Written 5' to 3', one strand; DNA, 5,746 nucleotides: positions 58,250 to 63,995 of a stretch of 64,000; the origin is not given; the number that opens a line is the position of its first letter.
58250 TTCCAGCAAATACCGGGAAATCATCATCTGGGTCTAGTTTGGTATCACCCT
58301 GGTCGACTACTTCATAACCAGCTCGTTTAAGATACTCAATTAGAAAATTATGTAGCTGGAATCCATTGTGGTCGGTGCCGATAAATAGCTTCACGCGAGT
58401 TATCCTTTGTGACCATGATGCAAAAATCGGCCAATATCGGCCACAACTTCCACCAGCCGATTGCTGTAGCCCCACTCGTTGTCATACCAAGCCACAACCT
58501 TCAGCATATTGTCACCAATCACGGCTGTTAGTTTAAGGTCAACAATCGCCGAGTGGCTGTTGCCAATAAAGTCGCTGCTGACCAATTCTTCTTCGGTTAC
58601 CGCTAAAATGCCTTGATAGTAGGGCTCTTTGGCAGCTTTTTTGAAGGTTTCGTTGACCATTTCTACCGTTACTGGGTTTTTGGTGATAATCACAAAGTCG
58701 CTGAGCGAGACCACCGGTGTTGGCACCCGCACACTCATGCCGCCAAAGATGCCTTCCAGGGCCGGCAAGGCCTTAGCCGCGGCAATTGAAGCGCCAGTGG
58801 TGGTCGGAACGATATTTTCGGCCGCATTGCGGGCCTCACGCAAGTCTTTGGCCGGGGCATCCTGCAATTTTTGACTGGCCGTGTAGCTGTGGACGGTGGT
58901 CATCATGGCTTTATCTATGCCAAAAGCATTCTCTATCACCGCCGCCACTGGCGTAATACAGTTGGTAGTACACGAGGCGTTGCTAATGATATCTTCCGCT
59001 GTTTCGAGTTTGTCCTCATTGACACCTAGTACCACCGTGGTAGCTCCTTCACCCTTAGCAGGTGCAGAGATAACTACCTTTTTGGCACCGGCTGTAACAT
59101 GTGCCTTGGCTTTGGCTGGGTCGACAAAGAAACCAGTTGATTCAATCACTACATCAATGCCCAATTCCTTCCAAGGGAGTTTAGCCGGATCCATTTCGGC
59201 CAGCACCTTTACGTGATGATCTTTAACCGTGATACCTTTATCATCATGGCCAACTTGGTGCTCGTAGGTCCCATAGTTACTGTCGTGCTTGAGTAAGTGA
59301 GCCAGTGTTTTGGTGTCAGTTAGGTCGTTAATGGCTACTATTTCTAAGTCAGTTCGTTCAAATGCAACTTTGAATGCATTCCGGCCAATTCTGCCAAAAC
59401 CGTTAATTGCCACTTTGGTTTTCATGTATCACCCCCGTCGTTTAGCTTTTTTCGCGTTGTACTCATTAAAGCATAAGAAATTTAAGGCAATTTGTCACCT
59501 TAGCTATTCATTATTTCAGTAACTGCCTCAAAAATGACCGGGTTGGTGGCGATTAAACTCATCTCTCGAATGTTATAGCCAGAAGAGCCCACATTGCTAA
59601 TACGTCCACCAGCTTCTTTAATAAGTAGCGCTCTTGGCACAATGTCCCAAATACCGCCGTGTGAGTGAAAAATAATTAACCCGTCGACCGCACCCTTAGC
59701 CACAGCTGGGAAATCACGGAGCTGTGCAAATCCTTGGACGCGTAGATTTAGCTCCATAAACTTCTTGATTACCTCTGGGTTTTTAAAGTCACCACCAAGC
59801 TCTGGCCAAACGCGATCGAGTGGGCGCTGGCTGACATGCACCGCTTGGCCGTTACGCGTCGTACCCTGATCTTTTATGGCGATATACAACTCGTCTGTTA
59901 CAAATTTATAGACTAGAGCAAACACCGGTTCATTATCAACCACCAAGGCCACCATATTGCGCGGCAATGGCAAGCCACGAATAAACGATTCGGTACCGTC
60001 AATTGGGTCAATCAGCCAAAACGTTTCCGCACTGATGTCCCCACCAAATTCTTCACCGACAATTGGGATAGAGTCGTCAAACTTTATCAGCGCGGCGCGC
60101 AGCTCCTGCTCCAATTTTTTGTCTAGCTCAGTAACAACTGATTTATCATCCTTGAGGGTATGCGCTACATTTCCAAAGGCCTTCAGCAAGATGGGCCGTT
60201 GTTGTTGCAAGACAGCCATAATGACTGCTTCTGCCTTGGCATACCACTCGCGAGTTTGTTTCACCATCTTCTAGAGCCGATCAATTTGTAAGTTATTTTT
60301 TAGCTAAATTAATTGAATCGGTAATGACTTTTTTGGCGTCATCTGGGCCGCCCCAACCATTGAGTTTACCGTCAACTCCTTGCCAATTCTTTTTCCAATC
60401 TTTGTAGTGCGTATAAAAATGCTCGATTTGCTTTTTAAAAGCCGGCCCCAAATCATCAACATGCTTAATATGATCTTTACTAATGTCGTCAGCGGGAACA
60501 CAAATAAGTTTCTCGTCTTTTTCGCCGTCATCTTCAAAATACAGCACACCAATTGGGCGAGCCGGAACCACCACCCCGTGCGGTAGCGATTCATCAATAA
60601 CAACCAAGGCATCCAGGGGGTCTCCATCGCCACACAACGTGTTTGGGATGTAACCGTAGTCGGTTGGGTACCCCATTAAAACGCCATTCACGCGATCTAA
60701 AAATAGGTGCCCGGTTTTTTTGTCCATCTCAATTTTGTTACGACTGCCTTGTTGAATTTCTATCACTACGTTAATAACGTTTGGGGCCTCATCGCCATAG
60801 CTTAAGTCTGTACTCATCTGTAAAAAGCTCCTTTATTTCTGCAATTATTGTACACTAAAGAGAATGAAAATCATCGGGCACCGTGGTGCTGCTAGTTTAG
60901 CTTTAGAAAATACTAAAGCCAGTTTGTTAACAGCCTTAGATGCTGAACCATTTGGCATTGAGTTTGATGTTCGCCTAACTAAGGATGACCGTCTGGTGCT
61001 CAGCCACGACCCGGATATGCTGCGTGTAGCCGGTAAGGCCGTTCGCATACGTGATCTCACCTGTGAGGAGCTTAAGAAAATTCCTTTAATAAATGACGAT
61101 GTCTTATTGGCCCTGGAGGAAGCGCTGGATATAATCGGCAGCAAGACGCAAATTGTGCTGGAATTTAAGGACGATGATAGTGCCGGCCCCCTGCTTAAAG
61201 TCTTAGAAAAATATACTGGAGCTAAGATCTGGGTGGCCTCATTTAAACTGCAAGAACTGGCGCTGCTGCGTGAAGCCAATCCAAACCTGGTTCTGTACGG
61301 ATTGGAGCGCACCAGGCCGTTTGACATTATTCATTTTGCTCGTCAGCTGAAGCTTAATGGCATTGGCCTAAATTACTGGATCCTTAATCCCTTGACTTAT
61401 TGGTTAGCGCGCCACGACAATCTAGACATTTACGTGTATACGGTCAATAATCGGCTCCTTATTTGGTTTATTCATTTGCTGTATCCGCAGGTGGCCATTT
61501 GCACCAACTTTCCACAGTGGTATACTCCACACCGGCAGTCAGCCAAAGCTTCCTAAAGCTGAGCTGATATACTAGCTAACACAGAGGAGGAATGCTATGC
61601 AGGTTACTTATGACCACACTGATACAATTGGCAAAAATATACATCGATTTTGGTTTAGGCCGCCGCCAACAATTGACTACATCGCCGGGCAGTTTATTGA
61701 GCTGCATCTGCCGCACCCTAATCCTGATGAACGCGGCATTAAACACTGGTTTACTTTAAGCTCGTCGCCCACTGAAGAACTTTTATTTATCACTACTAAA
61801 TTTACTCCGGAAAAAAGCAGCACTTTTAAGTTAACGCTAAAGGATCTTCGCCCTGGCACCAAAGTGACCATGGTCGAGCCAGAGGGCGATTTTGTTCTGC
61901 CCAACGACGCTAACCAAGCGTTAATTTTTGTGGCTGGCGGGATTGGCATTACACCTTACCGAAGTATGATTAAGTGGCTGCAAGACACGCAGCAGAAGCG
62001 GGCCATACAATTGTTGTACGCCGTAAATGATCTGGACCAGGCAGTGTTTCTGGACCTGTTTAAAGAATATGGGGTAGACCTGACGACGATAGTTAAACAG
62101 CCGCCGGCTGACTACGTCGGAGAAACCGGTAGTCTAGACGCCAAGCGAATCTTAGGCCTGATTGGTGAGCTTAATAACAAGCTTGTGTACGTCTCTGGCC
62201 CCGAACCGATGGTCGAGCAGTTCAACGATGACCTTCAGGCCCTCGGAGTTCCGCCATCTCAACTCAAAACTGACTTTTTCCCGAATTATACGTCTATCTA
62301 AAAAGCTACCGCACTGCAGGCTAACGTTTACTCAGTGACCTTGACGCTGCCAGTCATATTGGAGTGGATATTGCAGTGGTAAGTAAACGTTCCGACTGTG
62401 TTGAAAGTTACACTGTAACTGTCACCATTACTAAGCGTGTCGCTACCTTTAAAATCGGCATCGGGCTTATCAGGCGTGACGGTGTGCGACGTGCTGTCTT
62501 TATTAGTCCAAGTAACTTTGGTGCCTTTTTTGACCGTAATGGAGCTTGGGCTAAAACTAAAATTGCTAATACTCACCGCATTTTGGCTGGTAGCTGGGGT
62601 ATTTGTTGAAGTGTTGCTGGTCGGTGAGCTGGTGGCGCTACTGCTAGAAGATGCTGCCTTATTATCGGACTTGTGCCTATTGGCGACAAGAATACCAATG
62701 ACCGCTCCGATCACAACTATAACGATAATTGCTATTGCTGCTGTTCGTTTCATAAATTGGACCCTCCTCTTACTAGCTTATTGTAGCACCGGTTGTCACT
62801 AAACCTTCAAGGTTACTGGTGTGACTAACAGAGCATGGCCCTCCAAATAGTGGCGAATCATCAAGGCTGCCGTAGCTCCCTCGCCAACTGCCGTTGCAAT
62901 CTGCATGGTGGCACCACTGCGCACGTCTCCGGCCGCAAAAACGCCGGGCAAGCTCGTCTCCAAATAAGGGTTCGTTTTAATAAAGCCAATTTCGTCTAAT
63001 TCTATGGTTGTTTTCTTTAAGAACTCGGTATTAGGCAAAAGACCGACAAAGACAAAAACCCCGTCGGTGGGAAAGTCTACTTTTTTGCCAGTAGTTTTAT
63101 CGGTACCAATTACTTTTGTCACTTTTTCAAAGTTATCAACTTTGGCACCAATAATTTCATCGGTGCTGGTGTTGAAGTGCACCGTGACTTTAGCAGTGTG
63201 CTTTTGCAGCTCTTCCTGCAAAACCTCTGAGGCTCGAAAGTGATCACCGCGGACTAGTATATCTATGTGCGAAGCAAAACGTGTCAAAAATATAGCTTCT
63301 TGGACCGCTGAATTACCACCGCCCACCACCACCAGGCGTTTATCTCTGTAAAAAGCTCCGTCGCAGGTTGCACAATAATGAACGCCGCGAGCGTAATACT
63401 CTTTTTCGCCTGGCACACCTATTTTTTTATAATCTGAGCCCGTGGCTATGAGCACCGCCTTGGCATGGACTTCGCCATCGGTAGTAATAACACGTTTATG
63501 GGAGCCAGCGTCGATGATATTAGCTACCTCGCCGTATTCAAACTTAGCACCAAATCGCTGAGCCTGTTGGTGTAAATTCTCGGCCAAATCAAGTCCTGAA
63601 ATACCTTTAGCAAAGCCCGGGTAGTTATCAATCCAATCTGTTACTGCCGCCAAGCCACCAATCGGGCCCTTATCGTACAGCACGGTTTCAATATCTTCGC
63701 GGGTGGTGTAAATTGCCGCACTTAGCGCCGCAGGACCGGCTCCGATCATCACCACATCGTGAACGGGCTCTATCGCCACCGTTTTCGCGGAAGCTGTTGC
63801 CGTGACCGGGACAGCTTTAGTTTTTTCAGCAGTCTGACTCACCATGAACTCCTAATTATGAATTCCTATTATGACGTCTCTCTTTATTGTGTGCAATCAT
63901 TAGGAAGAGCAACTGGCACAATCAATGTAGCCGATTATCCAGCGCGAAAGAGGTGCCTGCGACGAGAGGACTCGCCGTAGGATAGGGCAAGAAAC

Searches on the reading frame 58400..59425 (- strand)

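Call 11: search_protein_families(library=ncbifam, proteins=[window:58400-59425:-], max_evalue=0.00001)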
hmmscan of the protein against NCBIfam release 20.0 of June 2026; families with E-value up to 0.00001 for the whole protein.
window:58400-59425:- (341 aa): 10 families
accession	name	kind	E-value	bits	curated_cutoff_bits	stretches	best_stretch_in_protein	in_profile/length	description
TIGR01534.1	GAPDH-I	equivalog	8.2e-126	419.7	367.2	1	4-325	1-329/330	type I glyceraldehyde-3-phosphate dehydrogenase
NF005830.0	PRK07729.1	equivalog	4e-124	413.9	546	1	1-336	1-335/343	glyceraldehyde-3-phosphate dehydrogenase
NF005641.0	PRK07403.1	equivalog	8.5e-114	380.2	616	1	3-327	2-328/337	type I glyceraldehyde-3-phosphate dehydrogenase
NF033735.1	G3PDH_Arsen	exception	5.2e-101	338.3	450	1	5-328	1-323/323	ArsJ-associated glyceraldehyde-3-phosphate dehydrogenase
NF011954.0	PRK15425.1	equivalog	6.6e-97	324.5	662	1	1-332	1-330/331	glyceraldehyde-3-phosphate dehydrogenase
NF010058.0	PRK13535.1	equivalog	1.7e-96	323.3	539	1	2-328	2-330/339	erythrose-4-phosphate dehydrogenase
NF006512.0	PRK08955.1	equivalog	5.4e-93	312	563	1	1-333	1-332/334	glyceraldehyde-3-phosphate dehydrogenase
TIGR01532.1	E4PD_g-proteo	equivalog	9.1e-93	311.1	530.55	1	4-325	1-324/325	erythrose-4-phosphate dehydrogenase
NF006139.0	PRK08289.1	equivalog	4.4e-75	253.1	431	1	3-331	129-469/480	glyceraldehyde-3-phosphate dehydrogenase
NF003251.0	PRK04207.1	equivalog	1.4e-06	27.6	185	1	2-265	2-246/343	type II glyceraldehyde-3-phosphate dehydrogenase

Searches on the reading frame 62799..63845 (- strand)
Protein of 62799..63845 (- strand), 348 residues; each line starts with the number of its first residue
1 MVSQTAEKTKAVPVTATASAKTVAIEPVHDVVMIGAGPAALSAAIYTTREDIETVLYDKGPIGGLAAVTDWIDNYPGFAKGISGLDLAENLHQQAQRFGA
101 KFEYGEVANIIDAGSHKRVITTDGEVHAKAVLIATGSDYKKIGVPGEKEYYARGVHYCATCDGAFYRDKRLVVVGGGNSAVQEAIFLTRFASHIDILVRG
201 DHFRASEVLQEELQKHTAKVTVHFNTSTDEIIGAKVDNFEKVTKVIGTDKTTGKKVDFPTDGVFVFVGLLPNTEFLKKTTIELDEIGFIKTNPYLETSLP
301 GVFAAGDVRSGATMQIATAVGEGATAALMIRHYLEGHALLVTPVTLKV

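Call 11: search_protein_families(library=ncbifam, proteins=[window:62799-63845:-], max_evalue=0.00001)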
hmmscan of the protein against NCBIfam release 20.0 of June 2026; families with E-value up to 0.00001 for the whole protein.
window:62799-63845:- (348 aa): 51 families (the best 25 are shown)
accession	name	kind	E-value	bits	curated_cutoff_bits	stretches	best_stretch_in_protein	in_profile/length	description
TIGR01292.1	TRX_reduct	equivalog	3.6e-100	334.7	343.45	1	29-334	1-300/300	thioredoxin-disulfide reductase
TIGR03143.1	AhpF_homolog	hypoth_equivalog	1.3e-85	288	687.65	1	27-336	3-310/555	putative alkyl hydroperoxide reductase F subunit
TIGR03140.1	AhpF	equivalog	1.1e-70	238.7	502.9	1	20-330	204-508/515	alkyl hydroperoxide reductase subunit F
NF007614.0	PRK10262.1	equivalog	1.5e-50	172.2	644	1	31-338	9-318/321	thioredoxin-disulfide reductase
TIGR04018.1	Bthiol_YpdA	hypoth_equivalog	3.9e-27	94.9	339.9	1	103-314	89-294/316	YpdA family putative bacillithiol disulfide reductase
TIGR02053.1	MerA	equivalog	1.1e-22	80.7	454.45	1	125-328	126-326/465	mercury(II) reductase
TIGR01316.1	gltA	equivalog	1.1e-20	73.9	471.75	1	31-334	136-449/449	NADPH-dependent glutamate synthase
TIGR01350.1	lipoamide_DH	equivalog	2.1e-20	72.9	408.8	1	123-330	125-329/461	dihydrolipoyl dehydrogenase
NF004947.0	PRK06292.2-5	equivalog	1e-18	67.5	592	1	122-309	126-310/474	dihydrolipoyl dehydrogenase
NF041853.1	hythiocyan_redase_MerA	equivalog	1.3e-18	67.1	650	1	167-312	159-298/440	hypothiocyanous acid reductase MerA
NF009409.0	PRK12770.1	subfamily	5.3e-18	65.2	343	1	29-338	19-354/360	putative glutamate synthase subunit beta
NF004945.0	PRK06292.2-3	equivalog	2.7e-17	62.9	494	1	108-324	113-319/457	dihydrolipoyl dehydrogenase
TIGR03315.1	Se_ygfK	equivalog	2.8e-17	61.5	835.3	1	26-330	535-835/1012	putative selenate reductase subunit YgfK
NF004943.0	PRK06292.2-1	equivalog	6.9e-17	61.4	432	1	107-330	109-328/456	dihydrolipoyl dehydrogenase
NF009410.0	PRK12771.1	subfamily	1.5e-16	60.1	516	1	128-338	224-449/566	NAD(P)-binding protein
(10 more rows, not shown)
